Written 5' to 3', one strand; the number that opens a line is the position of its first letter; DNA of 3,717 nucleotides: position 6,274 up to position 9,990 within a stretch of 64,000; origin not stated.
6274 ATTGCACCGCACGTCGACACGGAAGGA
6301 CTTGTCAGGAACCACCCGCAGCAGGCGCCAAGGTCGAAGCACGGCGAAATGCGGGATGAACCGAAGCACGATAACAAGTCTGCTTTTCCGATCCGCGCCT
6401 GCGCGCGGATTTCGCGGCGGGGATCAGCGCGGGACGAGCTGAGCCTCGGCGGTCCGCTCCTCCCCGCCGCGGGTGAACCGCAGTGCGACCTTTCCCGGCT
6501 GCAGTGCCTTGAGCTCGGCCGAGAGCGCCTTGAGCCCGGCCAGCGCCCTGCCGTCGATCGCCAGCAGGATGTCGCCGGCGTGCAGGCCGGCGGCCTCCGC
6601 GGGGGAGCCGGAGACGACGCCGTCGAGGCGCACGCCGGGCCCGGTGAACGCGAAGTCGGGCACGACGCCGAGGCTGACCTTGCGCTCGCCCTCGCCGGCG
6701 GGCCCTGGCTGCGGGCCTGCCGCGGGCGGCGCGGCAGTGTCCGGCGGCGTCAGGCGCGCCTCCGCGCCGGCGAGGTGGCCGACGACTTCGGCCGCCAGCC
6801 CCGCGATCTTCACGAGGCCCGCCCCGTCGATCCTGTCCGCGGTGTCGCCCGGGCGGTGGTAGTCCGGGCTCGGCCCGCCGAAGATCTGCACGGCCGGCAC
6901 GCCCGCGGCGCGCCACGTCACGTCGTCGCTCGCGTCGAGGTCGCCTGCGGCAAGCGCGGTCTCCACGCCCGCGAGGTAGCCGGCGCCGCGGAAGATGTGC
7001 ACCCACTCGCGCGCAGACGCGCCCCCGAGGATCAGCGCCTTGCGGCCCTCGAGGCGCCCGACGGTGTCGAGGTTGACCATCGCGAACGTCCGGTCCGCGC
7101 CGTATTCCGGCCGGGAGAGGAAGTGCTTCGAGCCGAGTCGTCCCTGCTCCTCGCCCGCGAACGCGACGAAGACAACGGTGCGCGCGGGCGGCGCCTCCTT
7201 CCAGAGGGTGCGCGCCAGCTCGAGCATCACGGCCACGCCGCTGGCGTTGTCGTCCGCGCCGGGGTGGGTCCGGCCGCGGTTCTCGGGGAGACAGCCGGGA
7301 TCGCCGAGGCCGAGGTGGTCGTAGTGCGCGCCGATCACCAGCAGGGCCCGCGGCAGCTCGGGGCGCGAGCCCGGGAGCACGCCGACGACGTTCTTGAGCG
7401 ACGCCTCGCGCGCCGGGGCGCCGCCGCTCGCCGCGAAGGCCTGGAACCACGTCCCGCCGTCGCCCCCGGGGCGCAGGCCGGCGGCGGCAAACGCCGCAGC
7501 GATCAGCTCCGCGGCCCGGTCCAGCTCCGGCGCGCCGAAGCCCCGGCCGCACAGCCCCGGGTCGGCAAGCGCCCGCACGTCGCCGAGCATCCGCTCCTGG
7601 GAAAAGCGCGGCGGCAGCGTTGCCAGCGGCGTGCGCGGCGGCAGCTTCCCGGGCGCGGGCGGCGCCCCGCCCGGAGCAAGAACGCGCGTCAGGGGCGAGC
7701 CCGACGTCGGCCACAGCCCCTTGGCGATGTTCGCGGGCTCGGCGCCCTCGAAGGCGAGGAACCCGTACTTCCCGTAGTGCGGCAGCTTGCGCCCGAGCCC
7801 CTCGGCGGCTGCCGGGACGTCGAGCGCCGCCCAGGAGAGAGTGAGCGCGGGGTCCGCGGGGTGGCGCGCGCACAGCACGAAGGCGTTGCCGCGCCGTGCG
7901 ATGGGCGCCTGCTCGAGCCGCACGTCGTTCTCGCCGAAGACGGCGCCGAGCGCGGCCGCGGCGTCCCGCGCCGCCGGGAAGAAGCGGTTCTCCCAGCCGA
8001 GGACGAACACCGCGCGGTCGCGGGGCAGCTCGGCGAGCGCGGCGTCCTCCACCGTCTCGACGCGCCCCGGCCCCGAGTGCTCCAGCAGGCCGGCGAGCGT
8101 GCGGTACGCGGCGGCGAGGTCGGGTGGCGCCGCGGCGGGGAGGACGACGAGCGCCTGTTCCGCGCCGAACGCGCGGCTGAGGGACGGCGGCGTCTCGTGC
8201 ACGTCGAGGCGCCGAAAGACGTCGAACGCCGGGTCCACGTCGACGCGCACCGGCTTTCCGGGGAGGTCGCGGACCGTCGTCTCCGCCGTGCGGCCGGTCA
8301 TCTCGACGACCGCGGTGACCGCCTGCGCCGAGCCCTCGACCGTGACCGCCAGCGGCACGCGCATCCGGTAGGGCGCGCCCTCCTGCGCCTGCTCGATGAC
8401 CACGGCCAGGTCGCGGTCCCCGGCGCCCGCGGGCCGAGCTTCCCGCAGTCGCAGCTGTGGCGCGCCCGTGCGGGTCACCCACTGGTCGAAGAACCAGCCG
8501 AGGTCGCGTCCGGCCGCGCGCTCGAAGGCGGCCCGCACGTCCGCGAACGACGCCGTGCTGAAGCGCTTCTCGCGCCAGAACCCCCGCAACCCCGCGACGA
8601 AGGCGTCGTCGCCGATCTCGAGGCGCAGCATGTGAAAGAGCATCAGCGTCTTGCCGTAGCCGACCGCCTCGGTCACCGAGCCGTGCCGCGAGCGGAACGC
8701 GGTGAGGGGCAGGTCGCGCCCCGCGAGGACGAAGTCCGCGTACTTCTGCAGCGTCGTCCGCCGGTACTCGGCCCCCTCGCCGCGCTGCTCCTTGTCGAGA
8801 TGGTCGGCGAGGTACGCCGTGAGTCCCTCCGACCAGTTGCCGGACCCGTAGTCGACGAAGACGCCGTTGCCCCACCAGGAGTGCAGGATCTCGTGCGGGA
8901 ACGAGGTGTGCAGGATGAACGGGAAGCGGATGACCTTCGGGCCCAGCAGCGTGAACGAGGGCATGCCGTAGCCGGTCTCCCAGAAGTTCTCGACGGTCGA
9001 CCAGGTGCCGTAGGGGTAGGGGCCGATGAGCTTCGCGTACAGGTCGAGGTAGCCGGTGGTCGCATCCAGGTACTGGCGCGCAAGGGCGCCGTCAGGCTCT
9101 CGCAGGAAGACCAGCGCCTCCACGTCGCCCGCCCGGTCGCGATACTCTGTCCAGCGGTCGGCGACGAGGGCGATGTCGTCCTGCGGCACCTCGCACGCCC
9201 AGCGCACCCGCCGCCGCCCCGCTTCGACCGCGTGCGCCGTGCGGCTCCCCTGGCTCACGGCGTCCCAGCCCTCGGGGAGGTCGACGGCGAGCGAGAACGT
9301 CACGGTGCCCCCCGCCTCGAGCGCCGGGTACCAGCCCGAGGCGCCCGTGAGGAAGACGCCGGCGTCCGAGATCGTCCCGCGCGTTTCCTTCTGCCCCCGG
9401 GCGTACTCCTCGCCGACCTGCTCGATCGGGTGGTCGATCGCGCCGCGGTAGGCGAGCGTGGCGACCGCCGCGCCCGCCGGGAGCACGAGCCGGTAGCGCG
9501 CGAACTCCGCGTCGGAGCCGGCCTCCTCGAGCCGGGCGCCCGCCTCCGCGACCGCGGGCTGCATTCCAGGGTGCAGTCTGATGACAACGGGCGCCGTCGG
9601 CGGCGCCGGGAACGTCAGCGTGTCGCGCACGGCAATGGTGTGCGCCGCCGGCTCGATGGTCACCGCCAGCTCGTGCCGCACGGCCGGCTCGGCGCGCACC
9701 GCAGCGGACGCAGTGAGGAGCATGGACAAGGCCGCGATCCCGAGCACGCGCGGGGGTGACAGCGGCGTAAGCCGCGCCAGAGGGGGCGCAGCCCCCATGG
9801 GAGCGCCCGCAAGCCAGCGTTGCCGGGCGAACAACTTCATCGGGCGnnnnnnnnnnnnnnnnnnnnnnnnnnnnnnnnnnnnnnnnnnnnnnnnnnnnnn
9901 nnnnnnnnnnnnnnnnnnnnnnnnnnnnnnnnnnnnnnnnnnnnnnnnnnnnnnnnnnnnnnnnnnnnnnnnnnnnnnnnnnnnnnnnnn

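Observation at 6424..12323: Unusual tri-domain M1-M28-PDZ secreted peptidase grouped with TolB-like and ChaN-PDZ lipoproteins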

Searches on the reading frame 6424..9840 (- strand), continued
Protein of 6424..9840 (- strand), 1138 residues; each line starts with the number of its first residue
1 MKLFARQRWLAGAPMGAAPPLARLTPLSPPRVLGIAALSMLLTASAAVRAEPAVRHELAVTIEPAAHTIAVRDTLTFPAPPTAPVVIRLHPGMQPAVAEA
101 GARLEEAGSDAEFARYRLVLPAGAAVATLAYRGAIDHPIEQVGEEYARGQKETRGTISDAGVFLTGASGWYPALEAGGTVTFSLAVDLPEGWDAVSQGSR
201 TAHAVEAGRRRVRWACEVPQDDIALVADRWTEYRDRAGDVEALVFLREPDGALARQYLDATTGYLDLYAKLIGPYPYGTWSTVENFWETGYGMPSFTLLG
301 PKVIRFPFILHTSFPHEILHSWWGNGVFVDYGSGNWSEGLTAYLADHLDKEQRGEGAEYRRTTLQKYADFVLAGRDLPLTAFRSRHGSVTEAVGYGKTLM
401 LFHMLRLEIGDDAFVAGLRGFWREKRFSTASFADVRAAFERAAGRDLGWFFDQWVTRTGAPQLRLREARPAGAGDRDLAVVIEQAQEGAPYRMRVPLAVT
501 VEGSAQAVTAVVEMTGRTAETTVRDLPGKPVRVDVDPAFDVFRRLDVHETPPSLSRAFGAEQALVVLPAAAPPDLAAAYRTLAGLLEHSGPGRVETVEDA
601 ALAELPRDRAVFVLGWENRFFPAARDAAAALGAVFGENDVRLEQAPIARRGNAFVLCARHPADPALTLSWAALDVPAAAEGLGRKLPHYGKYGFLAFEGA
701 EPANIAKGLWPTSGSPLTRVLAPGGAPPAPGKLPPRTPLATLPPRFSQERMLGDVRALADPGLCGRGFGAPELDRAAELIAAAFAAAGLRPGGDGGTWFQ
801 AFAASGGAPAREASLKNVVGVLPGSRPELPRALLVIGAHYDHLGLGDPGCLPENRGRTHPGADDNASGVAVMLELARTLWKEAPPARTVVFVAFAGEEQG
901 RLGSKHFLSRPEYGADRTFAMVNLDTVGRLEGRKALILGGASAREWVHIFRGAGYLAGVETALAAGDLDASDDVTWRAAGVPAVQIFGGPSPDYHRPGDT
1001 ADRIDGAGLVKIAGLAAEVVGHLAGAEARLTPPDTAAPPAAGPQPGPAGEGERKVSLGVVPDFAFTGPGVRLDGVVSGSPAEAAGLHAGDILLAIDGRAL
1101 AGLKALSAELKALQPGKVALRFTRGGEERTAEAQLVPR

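Call 42: fold_search(model_id=the predicted structure, library=pdb)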
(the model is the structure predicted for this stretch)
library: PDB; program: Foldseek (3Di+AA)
matches with E <= 10: 1564; with E <= 0.001: 298
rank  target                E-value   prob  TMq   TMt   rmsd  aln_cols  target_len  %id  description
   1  4qpe                  6.0e-23  1.00  0.35  0.45   9.2       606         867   16  Crystal structure of Aminopeptidase N in complex with N-cyclohexyl-1,2-diaminoethylphosphonic acid (released 2014-09-24)
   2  4p8q_A                1.3e-22  1.00  0.34  0.44   6.4       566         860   15  Crystal Structure of Human Insulin Regulated Aminopeptidase with Alanine in Active Site (released 2014-12-03)
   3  6oiu_D                2.5e-22  1.00  0.35  0.43   9.9       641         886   16  X-ray crystal structure of the ectodomain of the Toxoplasma gondii ME49 Aminopeptidase N (TGME49_224350) (released 2020-09-30)
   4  9gk6                  2.6e-22  1.00  0.33  0.43   7.3       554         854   14  ERAP1 in complex with 1-[2-(6-chloro-3-oxo-3,4-dihydro-2H-1,4-benzothiazin-4-yl)acetamido]cyclohexane-1-carboxylic acid (released 2025-01-22)
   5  6oiu_A                2.7e-22  1.00  0.34  0.43  10.0       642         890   16  X-ray crystal structure of the ectodomain of the Toxoplasma gondii ME49 Aminopeptidase N (TGME49_224350) (released 2020-09-30)
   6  7zyf_A                4.1e-22  1.00  0.34  0.44   6.3       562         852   14  Insulin regulated aminopeptidase (IRAP) in complex with a nanomolar alpha hydroxy beta amino acid based inhibitor. (released 2022-07-20)
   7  9gjs                  4.5e-22  1.00  0.33  0.43   6.8       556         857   14  ERAP1 in complex with 1-[2-(6-bromo-3-oxo-3,4-dihydro-2H-1,4-benzoxazin-4-yl)acetamido]-4,4-difluorocyclohexane-1-carbox (released 2025-01-22)
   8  2gtq                  4.8e-22  1.00  0.35  0.45   9.3       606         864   16  Crystal structure of aminopeptidase N from human pathogen Neisseria meningitidis (released 2006-05-30)
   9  2yd0_A                5.3e-22  1.00  0.34  0.44   7.0       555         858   15  Crystal structure of the soluble domain of human endoplasmic reticulum aminopeptidase 1 ERAP1 (released 2011-04-13)
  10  2hpo                  5.6e-22  1.00  0.34  0.43  10.1       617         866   15  Structure of Aminopeptidase N from E. coli Suggests a Compartmentalized, Gated Active Site (released 2006-08-15)
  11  2dq6                  6.1e-22  1.00  0.34  0.43   8.5       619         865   15  Crystal Structure of Aminopeptidase N from Escherichia coli (released 2006-08-01)
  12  6oiu_C                7.5e-22  1.00  0.35  0.43   9.8       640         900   16  X-ray crystal structure of the ectodomain of the Toxoplasma gondii ME49 Aminopeptidase N (TGME49_224350) (released 2020-09-30)
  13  4qhp                  8.8e-22  1.00  0.35  0.45   9.0       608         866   16  Crystal structure of Aminopeptidase N in complex with the phosphinic dipeptide analogue LL-(R,S)-hPheP[CH2]Phe(4-CH2NH2) (released 2014-09-24)
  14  6oiu_B                8.8e-22  1.00  0.35  0.43  10.0       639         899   17  X-ray crystal structure of the ectodomain of the Toxoplasma gondii ME49 Aminopeptidase N (TGME49_224350) (released 2020-09-30)
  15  8cgp_B                9.2e-22  1.00  0.34  0.44   6.5       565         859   15  Insulin regulated aminopeptidase (IRAP) in complex with an allosteric aryl sulfonamide inhibitor (released 2024-01-31)
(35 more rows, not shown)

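Call 44: search_protein_families(library=pfam, proteins=[L084:1622-7108:+, L085:3205-5793:+], max_evalue=0.001)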
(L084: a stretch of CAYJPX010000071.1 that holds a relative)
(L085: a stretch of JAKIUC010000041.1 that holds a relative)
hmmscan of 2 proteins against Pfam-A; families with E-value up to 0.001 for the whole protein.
L084:1622-7108:+ (1829 aa): 7 families
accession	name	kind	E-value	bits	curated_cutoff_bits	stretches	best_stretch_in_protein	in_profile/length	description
PF04187.18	Cofac_haem_bdg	-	5e-51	174.1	27.7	1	69-279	1-213/213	Haem-binding uptake, Tiki superfamily, ChaN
PF04389.22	Peptidase_M28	-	3e-41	141.7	21.3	1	1508-1707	1-189/193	Peptidase family M28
PF13180.12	PDZ_2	-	2.7e-10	40.8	27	1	1757-1824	11-78/80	PDZ domain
PF17820.7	PDZ_6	-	4.8e-10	39.5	27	1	1762-1815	2-54/54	PDZ domain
PF01433.26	Peptidase_M1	-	2.9e-09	37.3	27.7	1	1012-1150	73-218/218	Peptidase family M1 domain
PF01546.33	Peptidase_M20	-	2.5e-07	31.3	24.6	1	1527-1688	2-184/206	Peptidase family M20/M25/M40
PF00595.29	PDZ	-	5.2e-05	24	23.2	1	1757-1813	24-79/81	PDZ domain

L085:3205-5793:+ (863 aa): 2 families
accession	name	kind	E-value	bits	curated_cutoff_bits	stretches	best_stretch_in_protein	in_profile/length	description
PF05193.26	Peptidase_M16_C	-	5.6e-26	91.9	23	2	628-797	3-180/181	Peptidase M16 inactive domain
PF00675.25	Peptidase_M16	-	1.2e-24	87.4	22.3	1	51-197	2-148/149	Insulinase (Peptidase family M16)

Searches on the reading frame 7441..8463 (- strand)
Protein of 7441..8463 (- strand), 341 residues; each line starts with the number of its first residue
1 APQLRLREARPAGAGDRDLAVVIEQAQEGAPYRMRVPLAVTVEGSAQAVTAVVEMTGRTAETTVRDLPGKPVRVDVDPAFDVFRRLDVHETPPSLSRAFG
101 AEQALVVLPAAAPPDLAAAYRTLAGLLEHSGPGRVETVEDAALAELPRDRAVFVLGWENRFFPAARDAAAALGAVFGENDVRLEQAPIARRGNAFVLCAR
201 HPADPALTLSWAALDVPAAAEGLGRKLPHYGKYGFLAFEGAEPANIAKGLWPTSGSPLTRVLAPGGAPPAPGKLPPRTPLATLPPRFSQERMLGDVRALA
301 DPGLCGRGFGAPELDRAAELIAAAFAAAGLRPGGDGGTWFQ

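Call 70: search_protein_representatives(protein=window:7441-8463:-)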
Query: 341 residues. Proteins with E-value up to 0.001 (for the whole library): 1489; up to 1e-10: 693; up to 1e-30: 222. The best 150 are listed.
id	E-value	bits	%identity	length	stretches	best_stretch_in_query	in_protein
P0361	1.1e-80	287.8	46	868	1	1-341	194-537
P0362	6.7e-74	265.5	43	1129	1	17-341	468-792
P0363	1.5e-73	264.4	46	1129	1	1-340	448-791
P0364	1.6e-73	264.3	46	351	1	13-334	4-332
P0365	2.4e-70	253.9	46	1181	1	1-336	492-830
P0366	1.1e-69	251.6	49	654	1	39-337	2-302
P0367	2.3e-69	250.6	49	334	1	1-284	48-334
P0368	1.6e-68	247.8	49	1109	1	9-341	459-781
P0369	2.2e-68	247.4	40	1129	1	1-341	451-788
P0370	5.3e-68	246.1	50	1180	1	1-341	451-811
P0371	1.6e-65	237.9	39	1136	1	2-341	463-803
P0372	5.5e-65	236.2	44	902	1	15-341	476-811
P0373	1.2e-64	235.0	42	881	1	28-341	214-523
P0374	1.6e-64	234.7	48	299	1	8-262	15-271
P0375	1.1e-63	231.9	47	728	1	1-281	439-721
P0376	2.0e-63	231.1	43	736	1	1-285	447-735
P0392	1.0e-57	212.3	38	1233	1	14-340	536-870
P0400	1.6e-55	205.1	41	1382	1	1-341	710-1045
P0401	2.9e-55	204.2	41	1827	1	17-341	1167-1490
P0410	1.1e-52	195.8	44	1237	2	9-268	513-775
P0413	8.1e-51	189.6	41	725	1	2-285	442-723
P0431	3.6e-48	180.9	45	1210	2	147-338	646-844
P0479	5.1e-42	160.7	35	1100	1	22-341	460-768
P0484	2.4e-41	158.5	39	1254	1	20-331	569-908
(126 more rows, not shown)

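Call 72: search_protein_families(library=pfam, proteins=[P0400, P0401, P0392, P0484, P0410, P0431, P0376, P0413], max_evalue=0.0001)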
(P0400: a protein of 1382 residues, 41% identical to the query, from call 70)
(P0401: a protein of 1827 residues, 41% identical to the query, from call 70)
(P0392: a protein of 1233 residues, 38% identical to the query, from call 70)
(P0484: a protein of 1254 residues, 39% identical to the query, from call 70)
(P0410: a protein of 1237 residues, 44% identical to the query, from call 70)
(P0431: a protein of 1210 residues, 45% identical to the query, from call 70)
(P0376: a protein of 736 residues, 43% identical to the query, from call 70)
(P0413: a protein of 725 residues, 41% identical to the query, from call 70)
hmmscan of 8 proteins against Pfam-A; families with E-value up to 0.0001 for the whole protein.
P0400 (1382 aa): 6 families
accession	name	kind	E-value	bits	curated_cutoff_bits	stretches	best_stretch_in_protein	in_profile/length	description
PF04389.22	Peptidase_M28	-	3.3e-38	131.8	21.3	1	1062-1262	1-190/193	Peptidase family M28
PF01546.33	Peptidase_M20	-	3e-09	37.5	24.6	1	1081-1243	2-185/206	Peptidase family M20/M25/M40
PF17820.7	PDZ_6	-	5.5e-09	36.1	27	1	1315-1367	2-53/54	PDZ domain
PF13180.12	PDZ_2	-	8.9e-09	36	27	1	1311-1378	12-79/80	PDZ domain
PF01433.26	Peptidase_M1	-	1.7e-07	31.5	27.7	1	566-704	73-218/218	Peptidase family M1 domain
PF00595.29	PDZ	-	7.1e-06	26.7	23.2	1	1310-1346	24-60/81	PDZ domain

P0401 (1827 aa): 7 families
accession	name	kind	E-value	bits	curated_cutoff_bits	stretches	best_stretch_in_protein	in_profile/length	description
PF04187.18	Cofac_haem_bdg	-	7.6e-54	183.4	27.7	1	71-280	1-213/213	Haem-binding uptake, Tiki superfamily, ChaN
PF04389.22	Peptidase_M28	-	1.1e-40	139.8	21.3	1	1507-1706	1-189/193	Peptidase family M28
PF13180.12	PDZ_2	-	1.4e-13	51.3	27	1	1755-1824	11-80/80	PDZ domain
PF01433.26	Peptidase_M1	-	4.6e-12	46.4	27.7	1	1006-1144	73-218/218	Peptidase family M1 domain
PF01546.33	Peptidase_M20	-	4.5e-09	36.9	24.6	1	1526-1600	2-82/206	Peptidase family M20/M25/M40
PF17820.7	PDZ_6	-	5.4e-07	29.7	27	1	1760-1809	2-50/54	PDZ domain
PF00595.29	PDZ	-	8.4e-07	29.7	23.2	1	1755-1811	24-80/81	PDZ domain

P0392 (1233 aa): 5 families
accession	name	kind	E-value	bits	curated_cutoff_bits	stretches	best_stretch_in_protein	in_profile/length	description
PF04389.22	Peptidase_M28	-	2.5e-42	145.2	21.3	1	888-1112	1-192/193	Peptidase family M28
PF01433.26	Peptidase_M1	-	1.6e-09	38.1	27.7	1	342-470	73-208/218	Peptidase family M1 domain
PF13180.12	PDZ_2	-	2.1e-09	37.9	27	1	1160-1228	11-78/80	PDZ domain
PF01546.33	Peptidase_M20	-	2e-06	28.3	24.6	1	948-1016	26-97/206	Peptidase family M20/M25/M40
PF17820.7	PDZ_6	-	6.6e-05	23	27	0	1166-1192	3-29/54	PDZ domain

P0484 (1254 aa): 6 families
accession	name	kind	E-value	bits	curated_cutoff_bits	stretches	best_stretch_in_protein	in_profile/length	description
PF04389.22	Peptidase_M28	-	5.6e-41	140.8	21.3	1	931-1117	1-184/193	Peptidase family M28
PF13180.12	PDZ_2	-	1.2e-09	38.8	27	1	1184-1251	13-80/80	PDZ domain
PF17820.7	PDZ_6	-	1.6e-09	37.8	27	1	1187-1239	2-53/54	PDZ domain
PF01546.33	Peptidase_M20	-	8e-09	36.1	24.6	1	965-1184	31-177/206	Peptidase family M20/M25/M40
PF01433.26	Peptidase_M1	-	1e-08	35.5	27.7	1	384-512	73-208/218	Peptidase family M1 domain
PF05343.19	Peptidase_M42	-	2.7e-05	23.8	23.2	0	967-1015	132-179/292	M42 glutamyl aminopeptidase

P0410 (1237 aa): 7 families
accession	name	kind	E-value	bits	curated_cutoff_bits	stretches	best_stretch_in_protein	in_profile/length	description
PF04389.22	Peptidase_M28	-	1e-39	136.7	21.3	1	893-1101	1-186/193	Peptidase family M28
PF13180.12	PDZ_2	-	1.1e-10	42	27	1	1167-1234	13-80/80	PDZ domain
PF17820.7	PDZ_6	-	1.5e-08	34.7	27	1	1171-1223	3-54/54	PDZ domain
PF01433.26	Peptidase_M1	-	9e-07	29.1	27.7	1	351-482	73-206/218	Peptidase family M1 domain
PF01546.33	Peptidase_M20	-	3e-06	27.7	24.6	1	912-1085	2-184/206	Peptidase family M20/M25/M40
PF00595.29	PDZ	-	7e-05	23.6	23.2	0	1165-1219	24-78/81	PDZ domain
PF05450.20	Nicastrin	-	9.6e-05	22.5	25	0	935-997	19-72/218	Nicastrin large lobe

P0431 (1210 aa): 5 families
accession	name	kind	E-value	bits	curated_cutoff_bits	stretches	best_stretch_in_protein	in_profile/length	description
PF04389.22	Peptidase_M28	-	5.8e-46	157.1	21.3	1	873-1075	1-192/193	Peptidase family M28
PF01433.26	Peptidase_M1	-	1.5e-13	51.3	27.7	1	316-455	72-218/218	Peptidase family M1 domain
PF13180.12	PDZ_2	-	2.8e-10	40.8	27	1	1148-1198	21-71/80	PDZ domain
PF01546.33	Peptidase_M20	-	9.6e-08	32.6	24.6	1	892-978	2-96/206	Peptidase family M20/M25/M40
PF17820.7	PDZ_6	-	2.4e-06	27.6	27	1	1147-1194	6-53/54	PDZ domain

P0376 (736 aa): 1 family
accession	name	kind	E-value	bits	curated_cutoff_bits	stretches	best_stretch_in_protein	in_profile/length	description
PF01433.26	Peptidase_M1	-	4e-09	36.8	27.7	1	303-441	73-218/218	Peptidase family M1 domain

P0413 (725 aa): 1 family
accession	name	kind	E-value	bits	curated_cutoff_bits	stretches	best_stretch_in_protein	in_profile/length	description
PF01433.26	Peptidase_M1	-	3.2e-12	47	27.7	1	297-435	73-218/218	Peptidase family M1 domain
